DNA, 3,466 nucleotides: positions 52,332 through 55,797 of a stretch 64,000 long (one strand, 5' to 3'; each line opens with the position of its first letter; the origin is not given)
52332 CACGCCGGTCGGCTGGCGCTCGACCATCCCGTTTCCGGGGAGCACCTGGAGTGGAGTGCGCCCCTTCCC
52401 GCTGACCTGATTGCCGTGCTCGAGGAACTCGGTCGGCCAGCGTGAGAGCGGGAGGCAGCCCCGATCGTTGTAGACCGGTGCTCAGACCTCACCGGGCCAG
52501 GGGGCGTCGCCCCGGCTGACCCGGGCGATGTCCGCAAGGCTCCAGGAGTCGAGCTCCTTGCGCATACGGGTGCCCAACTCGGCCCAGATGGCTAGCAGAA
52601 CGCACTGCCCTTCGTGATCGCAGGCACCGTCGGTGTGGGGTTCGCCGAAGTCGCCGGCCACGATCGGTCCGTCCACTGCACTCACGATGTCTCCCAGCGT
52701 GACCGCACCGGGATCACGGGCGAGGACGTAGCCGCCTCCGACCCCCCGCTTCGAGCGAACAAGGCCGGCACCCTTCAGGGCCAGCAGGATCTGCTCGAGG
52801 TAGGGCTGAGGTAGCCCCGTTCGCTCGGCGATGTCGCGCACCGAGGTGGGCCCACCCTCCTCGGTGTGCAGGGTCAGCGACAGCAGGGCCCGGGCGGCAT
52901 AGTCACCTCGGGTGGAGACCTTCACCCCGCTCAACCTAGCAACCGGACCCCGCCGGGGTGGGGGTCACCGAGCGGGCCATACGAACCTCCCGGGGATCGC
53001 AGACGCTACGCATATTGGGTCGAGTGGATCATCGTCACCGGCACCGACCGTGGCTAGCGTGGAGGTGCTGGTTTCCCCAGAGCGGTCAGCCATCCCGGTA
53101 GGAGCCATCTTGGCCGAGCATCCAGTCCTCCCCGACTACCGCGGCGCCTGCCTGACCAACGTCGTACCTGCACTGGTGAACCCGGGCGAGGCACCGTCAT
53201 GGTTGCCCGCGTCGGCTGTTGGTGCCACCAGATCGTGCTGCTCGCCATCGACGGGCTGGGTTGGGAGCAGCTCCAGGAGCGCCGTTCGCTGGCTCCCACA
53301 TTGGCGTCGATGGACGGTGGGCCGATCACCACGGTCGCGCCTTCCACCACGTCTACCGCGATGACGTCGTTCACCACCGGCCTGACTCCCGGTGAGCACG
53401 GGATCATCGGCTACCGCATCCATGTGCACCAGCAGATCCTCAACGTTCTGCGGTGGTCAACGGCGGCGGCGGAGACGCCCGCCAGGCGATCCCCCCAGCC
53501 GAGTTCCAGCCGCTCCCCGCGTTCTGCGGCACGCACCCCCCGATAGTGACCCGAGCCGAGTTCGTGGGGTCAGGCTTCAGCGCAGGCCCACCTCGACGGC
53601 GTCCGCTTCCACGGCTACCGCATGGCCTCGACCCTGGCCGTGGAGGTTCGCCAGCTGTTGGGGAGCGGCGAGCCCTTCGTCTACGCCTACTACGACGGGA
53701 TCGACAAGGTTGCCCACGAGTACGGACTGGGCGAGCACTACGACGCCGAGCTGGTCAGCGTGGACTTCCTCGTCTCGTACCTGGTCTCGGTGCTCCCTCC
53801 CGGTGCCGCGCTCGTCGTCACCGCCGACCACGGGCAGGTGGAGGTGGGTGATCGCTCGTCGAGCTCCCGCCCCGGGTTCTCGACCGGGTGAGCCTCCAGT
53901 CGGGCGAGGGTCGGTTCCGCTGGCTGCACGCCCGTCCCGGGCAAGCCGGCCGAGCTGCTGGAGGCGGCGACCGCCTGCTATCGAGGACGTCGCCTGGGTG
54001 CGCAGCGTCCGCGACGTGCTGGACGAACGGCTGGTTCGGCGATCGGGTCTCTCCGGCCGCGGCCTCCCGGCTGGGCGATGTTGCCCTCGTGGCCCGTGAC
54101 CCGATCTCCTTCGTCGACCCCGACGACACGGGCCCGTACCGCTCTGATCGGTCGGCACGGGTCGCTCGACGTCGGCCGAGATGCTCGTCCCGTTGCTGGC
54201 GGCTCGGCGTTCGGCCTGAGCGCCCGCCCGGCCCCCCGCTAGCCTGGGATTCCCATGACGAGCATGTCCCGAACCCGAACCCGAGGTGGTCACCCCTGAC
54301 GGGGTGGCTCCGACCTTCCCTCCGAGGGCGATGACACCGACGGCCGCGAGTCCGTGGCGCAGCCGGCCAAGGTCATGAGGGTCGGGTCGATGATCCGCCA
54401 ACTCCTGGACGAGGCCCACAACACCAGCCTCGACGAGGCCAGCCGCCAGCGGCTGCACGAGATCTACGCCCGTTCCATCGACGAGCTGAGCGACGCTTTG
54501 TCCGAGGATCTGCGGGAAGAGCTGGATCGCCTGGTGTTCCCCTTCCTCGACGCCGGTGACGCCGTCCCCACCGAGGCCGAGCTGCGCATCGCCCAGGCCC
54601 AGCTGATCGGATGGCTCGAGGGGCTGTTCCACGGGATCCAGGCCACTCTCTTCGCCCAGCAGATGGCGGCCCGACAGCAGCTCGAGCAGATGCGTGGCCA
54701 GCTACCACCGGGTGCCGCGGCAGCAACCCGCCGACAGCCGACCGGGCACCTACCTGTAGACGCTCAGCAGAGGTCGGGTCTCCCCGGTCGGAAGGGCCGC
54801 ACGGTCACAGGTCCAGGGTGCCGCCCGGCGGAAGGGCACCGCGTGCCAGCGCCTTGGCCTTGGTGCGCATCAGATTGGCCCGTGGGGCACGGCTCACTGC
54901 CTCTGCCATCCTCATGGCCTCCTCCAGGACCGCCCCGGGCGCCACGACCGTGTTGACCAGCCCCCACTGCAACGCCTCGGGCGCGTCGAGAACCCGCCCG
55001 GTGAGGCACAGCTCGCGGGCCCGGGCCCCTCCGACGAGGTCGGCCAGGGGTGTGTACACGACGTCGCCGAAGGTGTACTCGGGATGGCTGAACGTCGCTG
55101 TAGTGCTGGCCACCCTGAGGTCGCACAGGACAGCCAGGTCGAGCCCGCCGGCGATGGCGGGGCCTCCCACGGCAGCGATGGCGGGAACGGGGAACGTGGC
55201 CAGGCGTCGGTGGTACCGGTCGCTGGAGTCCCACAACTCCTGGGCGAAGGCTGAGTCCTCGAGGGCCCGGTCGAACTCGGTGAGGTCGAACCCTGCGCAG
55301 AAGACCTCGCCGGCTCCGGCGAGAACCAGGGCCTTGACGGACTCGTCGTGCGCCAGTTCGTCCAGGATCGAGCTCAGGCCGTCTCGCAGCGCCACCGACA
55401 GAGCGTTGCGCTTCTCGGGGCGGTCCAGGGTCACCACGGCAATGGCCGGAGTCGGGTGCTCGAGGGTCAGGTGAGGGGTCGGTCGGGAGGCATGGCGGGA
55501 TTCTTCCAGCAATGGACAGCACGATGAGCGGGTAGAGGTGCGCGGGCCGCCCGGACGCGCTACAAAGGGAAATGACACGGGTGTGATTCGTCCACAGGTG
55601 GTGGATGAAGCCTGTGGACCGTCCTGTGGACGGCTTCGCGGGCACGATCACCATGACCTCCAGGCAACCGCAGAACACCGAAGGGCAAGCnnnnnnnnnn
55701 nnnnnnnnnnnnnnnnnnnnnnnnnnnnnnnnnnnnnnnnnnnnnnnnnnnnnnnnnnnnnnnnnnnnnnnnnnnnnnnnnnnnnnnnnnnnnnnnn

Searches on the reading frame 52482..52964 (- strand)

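Call 40: search_protein_families(library=pfam, max_evalue=0.01, proteins=[window:52482-52964:-])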
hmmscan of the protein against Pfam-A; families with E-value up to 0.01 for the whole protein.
window:52482-52964:- (160 aa): 6 families
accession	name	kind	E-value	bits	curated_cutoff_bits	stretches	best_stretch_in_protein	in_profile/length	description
PF02082.26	Rrf2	-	6.6e-38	130.3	30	1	17-147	2-130/132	Iron-dependent Transcriptional regulator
PF09339.16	HTH_IclR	-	5.7e-06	26.5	22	1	34-71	13-50/52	IclR helix-turn-helix domain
PF01022.26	HTH_5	-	0.00013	22.2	22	1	38-71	14-47/47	Bacterial regulatory protein, arsR family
PF12802.13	MarR_2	-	0.00015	22.3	27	1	34-73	16-54/61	MarR family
PF01978.25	TrmB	-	0.0014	18.8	25.6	1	37-74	20-57/68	Sugar-specific transcriptional regulator TrmB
PF03444.21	HrcA_DNA-bdg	-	0.0092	16.1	21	0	32-80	16-64/79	Winged helix-turn-helix transcription repressor, HrcA DNA-binding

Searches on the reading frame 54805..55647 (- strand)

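Call 40: search_protein_families(library=pfam, max_evalue=0.01, proteins=[window:54805-55647:-])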
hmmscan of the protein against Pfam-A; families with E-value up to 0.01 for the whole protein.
window:54805-55647:- (280 aa): 2 families
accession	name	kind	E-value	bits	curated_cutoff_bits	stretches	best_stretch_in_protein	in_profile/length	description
PF00378.25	ECH_1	-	5.1e-44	150.9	27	1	68-264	5-203/251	Enoyl-CoA hydratase/isomerase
PF16113.10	ECH_2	-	2.9e-26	93.2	27.2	1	70-247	2-184/335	Enoyl-CoA hydratase/isomerase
